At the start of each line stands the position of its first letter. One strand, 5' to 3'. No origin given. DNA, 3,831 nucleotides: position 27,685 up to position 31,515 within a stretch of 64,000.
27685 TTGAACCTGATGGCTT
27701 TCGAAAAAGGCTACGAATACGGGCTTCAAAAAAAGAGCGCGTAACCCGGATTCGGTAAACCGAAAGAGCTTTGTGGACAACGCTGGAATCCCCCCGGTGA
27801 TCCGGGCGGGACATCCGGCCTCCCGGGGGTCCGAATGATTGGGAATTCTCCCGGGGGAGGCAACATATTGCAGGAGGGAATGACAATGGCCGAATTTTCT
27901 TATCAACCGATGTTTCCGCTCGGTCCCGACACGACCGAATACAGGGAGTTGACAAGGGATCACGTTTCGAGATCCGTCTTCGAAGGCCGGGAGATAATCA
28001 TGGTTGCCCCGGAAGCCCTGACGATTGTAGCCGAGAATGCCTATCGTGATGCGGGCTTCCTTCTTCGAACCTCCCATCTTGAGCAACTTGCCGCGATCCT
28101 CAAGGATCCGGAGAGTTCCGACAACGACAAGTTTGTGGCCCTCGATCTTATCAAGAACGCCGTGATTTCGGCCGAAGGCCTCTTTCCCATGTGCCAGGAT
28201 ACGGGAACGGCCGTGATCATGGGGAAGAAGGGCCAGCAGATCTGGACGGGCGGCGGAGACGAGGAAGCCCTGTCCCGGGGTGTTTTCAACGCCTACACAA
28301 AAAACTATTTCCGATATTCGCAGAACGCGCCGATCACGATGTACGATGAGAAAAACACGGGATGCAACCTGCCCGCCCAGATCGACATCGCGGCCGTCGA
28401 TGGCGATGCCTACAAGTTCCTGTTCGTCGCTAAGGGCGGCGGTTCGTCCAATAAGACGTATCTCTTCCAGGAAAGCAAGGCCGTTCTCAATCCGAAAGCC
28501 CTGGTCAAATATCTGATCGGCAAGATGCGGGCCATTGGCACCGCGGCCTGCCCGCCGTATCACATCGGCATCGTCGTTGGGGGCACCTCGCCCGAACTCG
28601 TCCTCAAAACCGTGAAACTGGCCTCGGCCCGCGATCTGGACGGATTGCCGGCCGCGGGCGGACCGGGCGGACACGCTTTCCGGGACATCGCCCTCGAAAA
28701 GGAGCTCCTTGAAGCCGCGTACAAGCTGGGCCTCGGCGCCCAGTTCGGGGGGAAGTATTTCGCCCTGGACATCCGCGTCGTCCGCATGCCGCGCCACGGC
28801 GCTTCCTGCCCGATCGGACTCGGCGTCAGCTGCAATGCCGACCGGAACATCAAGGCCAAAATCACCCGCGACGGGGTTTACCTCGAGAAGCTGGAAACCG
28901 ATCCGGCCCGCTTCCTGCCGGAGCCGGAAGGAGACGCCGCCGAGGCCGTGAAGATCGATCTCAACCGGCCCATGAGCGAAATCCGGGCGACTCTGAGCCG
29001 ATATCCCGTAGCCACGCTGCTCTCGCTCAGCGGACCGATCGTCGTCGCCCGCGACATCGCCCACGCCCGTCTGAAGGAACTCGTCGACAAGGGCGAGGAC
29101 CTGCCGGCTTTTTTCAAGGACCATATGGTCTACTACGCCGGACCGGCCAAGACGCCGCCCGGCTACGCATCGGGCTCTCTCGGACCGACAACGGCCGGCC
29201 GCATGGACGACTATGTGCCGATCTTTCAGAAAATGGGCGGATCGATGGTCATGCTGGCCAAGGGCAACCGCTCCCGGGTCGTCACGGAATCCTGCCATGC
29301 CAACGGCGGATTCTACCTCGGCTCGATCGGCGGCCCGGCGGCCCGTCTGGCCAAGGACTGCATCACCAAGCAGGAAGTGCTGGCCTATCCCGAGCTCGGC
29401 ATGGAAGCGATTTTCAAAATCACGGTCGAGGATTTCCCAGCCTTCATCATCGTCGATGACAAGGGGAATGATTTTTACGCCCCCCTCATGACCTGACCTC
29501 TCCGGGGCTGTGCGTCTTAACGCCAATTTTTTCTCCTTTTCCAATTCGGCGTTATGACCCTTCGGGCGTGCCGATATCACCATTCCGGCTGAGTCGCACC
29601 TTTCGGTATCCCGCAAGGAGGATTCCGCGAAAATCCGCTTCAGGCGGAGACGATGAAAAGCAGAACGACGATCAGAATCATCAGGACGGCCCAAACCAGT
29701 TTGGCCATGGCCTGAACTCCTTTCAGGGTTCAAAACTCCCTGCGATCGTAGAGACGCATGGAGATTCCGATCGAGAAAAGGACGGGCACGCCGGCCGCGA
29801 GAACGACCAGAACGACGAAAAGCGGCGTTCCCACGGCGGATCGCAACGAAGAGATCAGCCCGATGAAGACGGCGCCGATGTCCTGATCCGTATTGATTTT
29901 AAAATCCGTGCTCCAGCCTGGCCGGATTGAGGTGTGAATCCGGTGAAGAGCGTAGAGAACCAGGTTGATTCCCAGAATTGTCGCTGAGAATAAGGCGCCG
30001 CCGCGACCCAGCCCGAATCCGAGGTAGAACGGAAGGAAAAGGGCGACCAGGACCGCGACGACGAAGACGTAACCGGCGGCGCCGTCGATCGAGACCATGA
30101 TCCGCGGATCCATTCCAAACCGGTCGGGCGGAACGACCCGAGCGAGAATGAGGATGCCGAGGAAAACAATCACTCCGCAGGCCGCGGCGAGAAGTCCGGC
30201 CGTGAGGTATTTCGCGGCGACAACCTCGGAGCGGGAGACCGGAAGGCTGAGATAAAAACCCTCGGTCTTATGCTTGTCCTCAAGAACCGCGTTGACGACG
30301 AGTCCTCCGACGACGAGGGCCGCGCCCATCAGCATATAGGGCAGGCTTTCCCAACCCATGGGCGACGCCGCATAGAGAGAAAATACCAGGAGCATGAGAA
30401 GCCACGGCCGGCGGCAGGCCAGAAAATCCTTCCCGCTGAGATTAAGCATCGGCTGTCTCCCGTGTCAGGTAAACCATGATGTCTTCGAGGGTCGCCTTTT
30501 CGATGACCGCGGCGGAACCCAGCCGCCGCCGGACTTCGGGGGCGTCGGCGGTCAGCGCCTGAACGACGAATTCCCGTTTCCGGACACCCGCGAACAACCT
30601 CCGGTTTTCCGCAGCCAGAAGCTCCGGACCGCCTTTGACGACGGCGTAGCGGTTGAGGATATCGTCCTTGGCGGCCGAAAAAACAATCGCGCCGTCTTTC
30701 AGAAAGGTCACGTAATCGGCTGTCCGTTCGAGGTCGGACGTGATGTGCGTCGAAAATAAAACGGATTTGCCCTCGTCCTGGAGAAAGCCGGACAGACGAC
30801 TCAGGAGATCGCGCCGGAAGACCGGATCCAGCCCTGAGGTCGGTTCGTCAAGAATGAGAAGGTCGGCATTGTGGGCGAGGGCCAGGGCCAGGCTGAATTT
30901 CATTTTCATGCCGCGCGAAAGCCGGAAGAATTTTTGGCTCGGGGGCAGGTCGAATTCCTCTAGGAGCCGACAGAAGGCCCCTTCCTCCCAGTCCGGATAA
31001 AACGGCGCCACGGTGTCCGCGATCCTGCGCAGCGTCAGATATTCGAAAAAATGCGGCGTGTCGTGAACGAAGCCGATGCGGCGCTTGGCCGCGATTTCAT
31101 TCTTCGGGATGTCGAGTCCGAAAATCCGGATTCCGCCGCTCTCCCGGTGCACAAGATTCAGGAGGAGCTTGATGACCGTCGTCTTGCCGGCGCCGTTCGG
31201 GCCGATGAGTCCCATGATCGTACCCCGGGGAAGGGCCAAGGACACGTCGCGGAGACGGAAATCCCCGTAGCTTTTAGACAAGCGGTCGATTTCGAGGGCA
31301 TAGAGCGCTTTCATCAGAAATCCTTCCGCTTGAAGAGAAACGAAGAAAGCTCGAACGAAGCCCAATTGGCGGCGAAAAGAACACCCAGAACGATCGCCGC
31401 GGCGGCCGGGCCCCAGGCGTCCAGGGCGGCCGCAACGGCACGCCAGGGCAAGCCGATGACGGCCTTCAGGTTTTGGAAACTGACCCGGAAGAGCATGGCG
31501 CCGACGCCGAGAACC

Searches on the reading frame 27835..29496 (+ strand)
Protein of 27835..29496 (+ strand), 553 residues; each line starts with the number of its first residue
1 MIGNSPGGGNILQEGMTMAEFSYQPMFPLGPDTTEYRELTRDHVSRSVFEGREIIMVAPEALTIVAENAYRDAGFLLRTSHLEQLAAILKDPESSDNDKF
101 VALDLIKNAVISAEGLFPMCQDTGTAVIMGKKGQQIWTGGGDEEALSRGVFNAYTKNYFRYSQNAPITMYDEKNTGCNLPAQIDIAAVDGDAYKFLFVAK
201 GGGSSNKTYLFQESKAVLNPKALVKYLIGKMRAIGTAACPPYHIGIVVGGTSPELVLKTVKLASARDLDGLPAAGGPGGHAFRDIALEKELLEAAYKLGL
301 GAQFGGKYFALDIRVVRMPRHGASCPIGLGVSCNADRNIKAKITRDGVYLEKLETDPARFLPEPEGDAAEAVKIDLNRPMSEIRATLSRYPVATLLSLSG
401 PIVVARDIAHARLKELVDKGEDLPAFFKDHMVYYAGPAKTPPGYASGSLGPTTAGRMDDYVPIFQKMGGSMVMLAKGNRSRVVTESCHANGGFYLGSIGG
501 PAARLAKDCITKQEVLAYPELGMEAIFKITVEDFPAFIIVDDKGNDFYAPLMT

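Call 28: search_protein_families(library=pfam, proteins=[window:27835-29496:+])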
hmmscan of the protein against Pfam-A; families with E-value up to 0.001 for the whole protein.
window:27835-29496:+ (553 aa): 2 families
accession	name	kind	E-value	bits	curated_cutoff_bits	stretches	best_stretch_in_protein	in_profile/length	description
PF05683.17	Fumerase_C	-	2.4e-79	265.9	22.2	1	347-549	1-203/205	Fumarase C-terminus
PF05681.19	Fumerase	-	1.1e-77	261.5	25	1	66-341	4-269/270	Fumarate hydratase (Fumerase)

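Call 30: find_homologous_proteins(query=window:27835-29496:+, max_evalue=1e-100)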
Query window:27835-29496:+ (553 aa): 8000 proteins with E <= 1e-100 among 8000 candidates; the best 120 are listed.
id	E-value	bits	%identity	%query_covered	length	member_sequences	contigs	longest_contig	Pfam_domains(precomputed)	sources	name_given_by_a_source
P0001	0.0e+0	1220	100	97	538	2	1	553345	PF05683.18,PF05681.20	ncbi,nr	ncbi:MAG: fumarate hydratase [Acidobacteriota bacterium]|nr:fumarate hydratase [Acidobacteriota bact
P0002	0.0e+0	1165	95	97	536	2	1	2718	PF05683.18,PF05681.20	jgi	-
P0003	1.0e-294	997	81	96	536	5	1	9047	PF05683.18,PF05681.20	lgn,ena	-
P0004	2.8e-294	995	80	97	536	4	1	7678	PF05683.18,PF05681.20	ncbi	-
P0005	6.3e-294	994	79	97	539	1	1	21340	PF05683.18,PF05681.20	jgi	jgi:fumarate hydratase class I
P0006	2.8e-293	992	79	97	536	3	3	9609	PF05683.18,PF05681.20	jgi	jgi:fumarate hydratase class I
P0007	1.3e-292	990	79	97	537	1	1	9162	PF05683.18,PF05681.20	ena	-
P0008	2.6e-292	989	79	97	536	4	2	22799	PF05683.18,PF05681.20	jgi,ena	-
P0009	9.4e-292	987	79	97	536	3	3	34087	PF05683.18,PF05681.20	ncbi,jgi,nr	ncbi:MAG: fumarate hydratase [Candidatus Aminicenantes bacterium]|nr:fumarate hydratase [Candidatus 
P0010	2.0e-291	986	78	97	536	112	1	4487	PF05683.18,PF05681.20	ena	-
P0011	2.1e-291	986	79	96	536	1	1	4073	PF05683.18,PF05681.20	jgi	-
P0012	1.9e-290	982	77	97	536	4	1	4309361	PF05683.18,PF05681.20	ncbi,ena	-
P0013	4.1e-290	981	79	97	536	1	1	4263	PF05683.18,PF05681.20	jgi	jgi:fumarate hydratase class I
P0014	1.4e-289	980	78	97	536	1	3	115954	PF05683.18,PF05681.20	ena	-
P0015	2.2e-289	979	79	97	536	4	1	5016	PF05683.18,PF05681.20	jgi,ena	-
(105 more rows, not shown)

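Call 31: find_encoding_contigs(protein=P0002, flank=10000, max_places=4)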
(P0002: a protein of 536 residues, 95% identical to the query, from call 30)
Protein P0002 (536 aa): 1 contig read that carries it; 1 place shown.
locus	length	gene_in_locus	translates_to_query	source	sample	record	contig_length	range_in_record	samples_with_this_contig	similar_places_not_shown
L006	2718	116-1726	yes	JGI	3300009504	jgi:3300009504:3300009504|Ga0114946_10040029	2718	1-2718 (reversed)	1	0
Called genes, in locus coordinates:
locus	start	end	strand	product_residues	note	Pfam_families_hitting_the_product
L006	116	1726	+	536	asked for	PF05681:Fumerase, PF05683:Fumerase_C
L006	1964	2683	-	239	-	PF13346:ABC2_membrane_5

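Call 32: find_encoding_contigs(protein=P0003, flank=10000, max_places=4)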
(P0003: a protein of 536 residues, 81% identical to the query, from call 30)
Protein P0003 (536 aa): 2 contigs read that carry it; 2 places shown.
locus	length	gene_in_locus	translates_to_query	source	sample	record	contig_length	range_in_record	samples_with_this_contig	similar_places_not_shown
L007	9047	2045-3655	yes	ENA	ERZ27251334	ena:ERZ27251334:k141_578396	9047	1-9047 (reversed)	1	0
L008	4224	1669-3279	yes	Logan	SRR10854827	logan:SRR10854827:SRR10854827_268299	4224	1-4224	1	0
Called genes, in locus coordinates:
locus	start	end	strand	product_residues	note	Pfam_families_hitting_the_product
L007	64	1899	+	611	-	PF02985:HEAT (faint), PF11838:ERAP1_C (faint), PF13513:HEAT_EZ (faint), PF13646:HEAT_2, PF01602:Adaptin_N (faint), PF03130:HEAT_PBS (faint), PF00514:Arm (faint), PF13646:HEAT_2, +1 more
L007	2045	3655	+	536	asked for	PF05681:Fumerase, PF05683:Fumerase_C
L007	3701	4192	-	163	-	PF00027:cNMP_binding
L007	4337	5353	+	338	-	PF01594:AI-2E_transport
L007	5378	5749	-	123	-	PF01451:LMWPc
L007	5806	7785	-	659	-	PF00069:Pkinase, PF03109:ABC1 (faint), PF07714:PK_Tyr_Ser-Thr, PF01636:APH (faint)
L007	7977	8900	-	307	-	-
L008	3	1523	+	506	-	?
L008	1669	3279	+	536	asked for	PF05681:Fumerase, PF05683:Fumerase_C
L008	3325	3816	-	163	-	PF00027:cNMP_binding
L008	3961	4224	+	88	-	?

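Call 33: find_encoding_contigs(protein=P0005, flank=10000, max_places=4)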
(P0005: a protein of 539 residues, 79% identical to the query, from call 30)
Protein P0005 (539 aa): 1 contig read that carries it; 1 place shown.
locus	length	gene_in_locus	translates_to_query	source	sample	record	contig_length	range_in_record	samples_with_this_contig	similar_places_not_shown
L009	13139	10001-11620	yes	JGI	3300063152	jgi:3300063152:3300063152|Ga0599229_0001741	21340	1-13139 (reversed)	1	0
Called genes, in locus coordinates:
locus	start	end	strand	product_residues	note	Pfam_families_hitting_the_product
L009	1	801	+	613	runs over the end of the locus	PF01602:Adaptin_N (faint), PF12717:Cnd1 (faint), PF13513:HEAT_EZ (faint), PF13646:HEAT_2, PF03130:HEAT_PBS (faint), PF21581:SCD (faint), PF23227:HEAT_MROH2B_C (faint), PF13646:HEAT_2, +3 more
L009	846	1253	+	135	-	PF13237:Fer4_10 (faint), PF13183:Fer4_8, PF13187:Fer4_9, PF13534:Fer4_17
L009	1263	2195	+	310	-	PF02754:CCG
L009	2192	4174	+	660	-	PF00890:FAD_binding_2 (weak), PF01266:DAO (weak), PF12831:FAD_oxidored (weak), PF13450:NAD_binding_8 (weak), PF00037:Fer4 (weak), PF12838:Fer4_7, PF13187:Fer4_9, PF13237:Fer4_10, +7 more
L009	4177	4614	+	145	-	PF02662:FlpD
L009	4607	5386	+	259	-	PF13183:Fer4_8 (faint), PF13534:Fer4_17 (faint), PF13237:Fer4_10, PF12838:Fer4_7, PF13187:Fer4_9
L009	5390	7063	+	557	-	PF00890:FAD_binding_2, PF01266:DAO (faint), PF03486:HI0933_like (faint), PF07992:Pyr_redox_2 (faint)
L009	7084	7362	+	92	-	PF13187:Fer4_9 (faint), PF13183:Fer4_8 (faint), PF12797:Fer4_2 (weak), PF13237:Fer4_10 (weak), PF00037:Fer4 (weak), PF12837:Fer4_6 (weak), PF12838:Fer4_7, PF00037:Fer4 (weak), +4 more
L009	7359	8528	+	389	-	PF01855:POR_N, PF02780:Transketolase_C (weak), PF17147:PFOR_II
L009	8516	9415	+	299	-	PF02775:TPP_enzyme_C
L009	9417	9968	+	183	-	PF01558:POR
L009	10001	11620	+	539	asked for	PF05681:Fumerase, PF05683:Fumerase_C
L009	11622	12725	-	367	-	PF05343:Peptidase_M42, PF01546:Peptidase_M20, PF04389:Peptidase_M28 (weak)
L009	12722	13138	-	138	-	?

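Call 37: find_encoding_contigs(protein=P0001, flank=10000, max_places=3)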
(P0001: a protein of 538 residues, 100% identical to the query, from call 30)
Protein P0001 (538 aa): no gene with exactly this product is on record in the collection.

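Call 49: find_encoding_contigs(protein=P0012, flank=10000, max_places=3)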
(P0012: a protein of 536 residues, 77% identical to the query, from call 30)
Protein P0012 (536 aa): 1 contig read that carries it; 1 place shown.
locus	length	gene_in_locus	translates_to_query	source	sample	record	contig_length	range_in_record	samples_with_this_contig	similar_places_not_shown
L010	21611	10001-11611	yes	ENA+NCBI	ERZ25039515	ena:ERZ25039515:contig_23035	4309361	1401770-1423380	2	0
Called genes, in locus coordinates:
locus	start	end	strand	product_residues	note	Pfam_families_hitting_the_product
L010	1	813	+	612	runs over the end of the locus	PF01602:Adaptin_N (faint), PF12717:Cnd1 (faint), PF13646:HEAT_2, PF00514:Arm (faint), PF03130:HEAT_PBS (faint), PF13646:HEAT_2, PF02985:HEAT (weak), PF13646:HEAT_2, +4 more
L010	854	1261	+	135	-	PF13237:Fer4_10 (faint), PF13183:Fer4_8, PF13187:Fer4_9 (weak), PF13534:Fer4_17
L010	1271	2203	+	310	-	PF02754:CCG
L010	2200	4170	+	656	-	PF14697:Fer4_21 (faint), PF00890:FAD_binding_2 (weak), PF01266:DAO (weak), PF12831:FAD_oxidored (weak), PF13450:NAD_binding_8 (weak), PF12838:Fer4_7, PF13187:Fer4_9 (weak), PF13237:Fer4_10 (weak), +7 more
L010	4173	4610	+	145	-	PF02662:FlpD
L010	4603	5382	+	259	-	PF13183:Fer4_8 (faint), PF13534:Fer4_17 (faint), PF13237:Fer4_10, PF12838:Fer4_7, PF13187:Fer4_9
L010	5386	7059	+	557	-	PF00890:FAD_binding_2, PF01266:DAO (faint), PF07992:Pyr_redox_2 (weak)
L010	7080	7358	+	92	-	PF13187:Fer4_9 (faint), PF25160:LdpA_Fe-S-bd (faint), PF14697:Fer4_21 (faint), PF12797:Fer4_2 (faint), PF13237:Fer4_10 (faint), PF00037:Fer4 (weak), PF12837:Fer4_6 (faint), PF12838:Fer4_7, +2 more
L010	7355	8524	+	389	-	PF01855:POR_N, PF02780:Transketolase_C, PF17147:PFOR_II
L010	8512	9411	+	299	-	PF02775:TPP_enzyme_C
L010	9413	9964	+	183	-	PF01558:POR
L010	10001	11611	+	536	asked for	PF05681:Fumerase, PF05683:Fumerase_C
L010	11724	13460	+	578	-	PF02730:AFOR_N, PF01314:AFOR_C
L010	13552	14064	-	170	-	-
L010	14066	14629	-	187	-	-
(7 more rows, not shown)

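Call 50: find_encoding_contigs(protein=P0009, flank=10000, max_places=3)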
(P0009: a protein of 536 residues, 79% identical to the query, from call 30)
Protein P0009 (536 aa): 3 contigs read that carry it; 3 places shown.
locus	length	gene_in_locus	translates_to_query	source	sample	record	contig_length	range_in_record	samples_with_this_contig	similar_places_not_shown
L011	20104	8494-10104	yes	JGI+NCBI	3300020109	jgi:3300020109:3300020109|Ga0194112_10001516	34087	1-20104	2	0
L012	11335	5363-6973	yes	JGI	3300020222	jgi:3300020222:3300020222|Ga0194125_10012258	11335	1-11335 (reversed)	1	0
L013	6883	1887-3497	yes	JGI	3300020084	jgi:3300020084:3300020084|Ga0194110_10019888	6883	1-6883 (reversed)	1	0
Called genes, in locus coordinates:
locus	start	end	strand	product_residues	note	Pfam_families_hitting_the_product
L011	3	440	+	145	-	PF13534:Fer4_17 (faint), PF13187:Fer4_9 (faint), PF12838:Fer4_7 (faint), PF13746:Fer4_18 (faint), PF12797:Fer4_2 (faint), PF14697:Fer4_21 (faint), PF17179:Fer4_22, PF00037:Fer4 (weak), +3 more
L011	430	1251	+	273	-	PF00175:NAD_binding_1, PF10418:DHODB_Fe-S_bind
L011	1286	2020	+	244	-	PF13534:Fer4_17 (faint), PF13183:Fer4_8 (faint), PF12838:Fer4_7, PF13187:Fer4_9, PF13237:Fer4_10 (weak), PF14697:Fer4_21 (weak)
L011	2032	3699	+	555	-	PF00890:FAD_binding_2, PF03486:HI0933_like (faint), PF07992:Pyr_redox_2 (faint)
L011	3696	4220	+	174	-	PF02915:Rubrerythrin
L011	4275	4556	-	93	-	-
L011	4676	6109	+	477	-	PF00871:Acetate_kinase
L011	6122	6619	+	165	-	-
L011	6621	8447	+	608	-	PF13646:HEAT_2, PF00514:Arm (faint), PF02985:HEAT (faint), PF03130:HEAT_PBS (faint), PF12717:Cnd1 (faint), PF13513:HEAT_EZ (faint), PF13646:HEAT_2 (weak), PF13646:HEAT_2, +2 more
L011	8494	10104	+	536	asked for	PF05681:Fumerase, PF05683:Fumerase_C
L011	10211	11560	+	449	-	PF02706:Wzz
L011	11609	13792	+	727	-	PF00112:Peptidase_C1, PF18560:Lectin_like, PF01839:FG-GAP (faint), PF13517:FG-GAP_3 (weak)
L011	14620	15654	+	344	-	PF13517:FG-GAP_3 (weak)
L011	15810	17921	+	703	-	PF03958:Secretin_N, PF00263:Secretin, PF00963:Cohesin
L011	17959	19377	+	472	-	PF04932:Wzy_C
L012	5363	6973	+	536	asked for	PF05681:Fumerase, PF05683:Fumerase_C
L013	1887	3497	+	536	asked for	PF05681:Fumerase, PF05683:Fumerase_C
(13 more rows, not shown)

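Call 51: find_encoding_contigs(protein=P0004, flank=10000, max_places=3)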
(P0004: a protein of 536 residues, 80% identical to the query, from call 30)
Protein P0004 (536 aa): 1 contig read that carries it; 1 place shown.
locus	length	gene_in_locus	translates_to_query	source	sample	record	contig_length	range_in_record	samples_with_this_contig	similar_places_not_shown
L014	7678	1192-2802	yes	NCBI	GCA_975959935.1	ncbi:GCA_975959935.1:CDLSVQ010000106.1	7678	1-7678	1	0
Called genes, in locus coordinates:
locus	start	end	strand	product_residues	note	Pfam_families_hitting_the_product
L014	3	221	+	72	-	?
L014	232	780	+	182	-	PF01558:POR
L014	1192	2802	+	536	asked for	PF05681:Fumerase, PF05683:Fumerase_C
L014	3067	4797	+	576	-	PF02730:AFOR_N, PF01314:AFOR_C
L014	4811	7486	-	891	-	PF19313:DUF5916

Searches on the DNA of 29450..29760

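Call 64: search_with_rna_model(model_id=R1, source=window, start=29450, end=29760, filters=off, max_evalue=1, show_alignments=1)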
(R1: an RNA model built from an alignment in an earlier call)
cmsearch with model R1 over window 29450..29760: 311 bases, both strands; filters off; matches with E-value up to 1: 1.
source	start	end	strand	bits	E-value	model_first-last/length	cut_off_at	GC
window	29557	29669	-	18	0.00019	1-112/112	no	0.58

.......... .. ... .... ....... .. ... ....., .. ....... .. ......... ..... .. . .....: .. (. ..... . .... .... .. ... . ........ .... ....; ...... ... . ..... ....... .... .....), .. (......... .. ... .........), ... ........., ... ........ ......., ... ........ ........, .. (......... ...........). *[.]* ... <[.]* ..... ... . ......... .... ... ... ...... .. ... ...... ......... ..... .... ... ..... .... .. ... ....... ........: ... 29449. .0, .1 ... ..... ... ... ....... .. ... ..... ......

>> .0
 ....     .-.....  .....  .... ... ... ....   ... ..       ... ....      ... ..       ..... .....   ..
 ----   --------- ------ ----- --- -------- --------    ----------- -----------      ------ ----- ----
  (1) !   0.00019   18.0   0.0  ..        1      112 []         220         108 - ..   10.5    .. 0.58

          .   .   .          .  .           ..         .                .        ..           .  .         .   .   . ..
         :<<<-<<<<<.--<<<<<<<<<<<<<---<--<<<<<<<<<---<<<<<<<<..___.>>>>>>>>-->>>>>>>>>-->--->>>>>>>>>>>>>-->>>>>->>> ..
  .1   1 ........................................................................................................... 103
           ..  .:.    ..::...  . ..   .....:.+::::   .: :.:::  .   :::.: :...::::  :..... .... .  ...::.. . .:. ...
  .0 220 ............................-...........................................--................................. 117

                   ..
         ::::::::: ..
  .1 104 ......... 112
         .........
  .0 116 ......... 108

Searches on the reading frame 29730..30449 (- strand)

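Call 28: search_protein_families(library=pfam, proteins=[window:29730-30449:-])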
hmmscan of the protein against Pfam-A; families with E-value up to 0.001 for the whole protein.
window:29730-30449:- (239 aa): 1 family
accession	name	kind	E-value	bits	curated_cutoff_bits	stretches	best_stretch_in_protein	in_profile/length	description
PF13346.12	ABC2_membrane_5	-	1.4e-17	64.4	25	1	6-234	4-204/205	ABC-2 family transporter protein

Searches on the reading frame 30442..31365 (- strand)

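Call 28: search_protein_families(library=pfam, proteins=[window:30442-31365:-])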
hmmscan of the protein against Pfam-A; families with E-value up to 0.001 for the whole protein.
window:30442-31365:- (307 aa): 3 families
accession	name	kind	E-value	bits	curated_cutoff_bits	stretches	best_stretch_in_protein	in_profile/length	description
PF00005.33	ABC_tran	-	1.2e-25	91.1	25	1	38-177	1-137/137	ABC transporter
PF13304.12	AAA_21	-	2.1e-15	58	27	2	146-207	235-298/304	AAA domain, putative AbiEii toxin, Type IV TA system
PF13401.12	AAA_22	-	0.00051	20.8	27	0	50-111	7-33/130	AAA domain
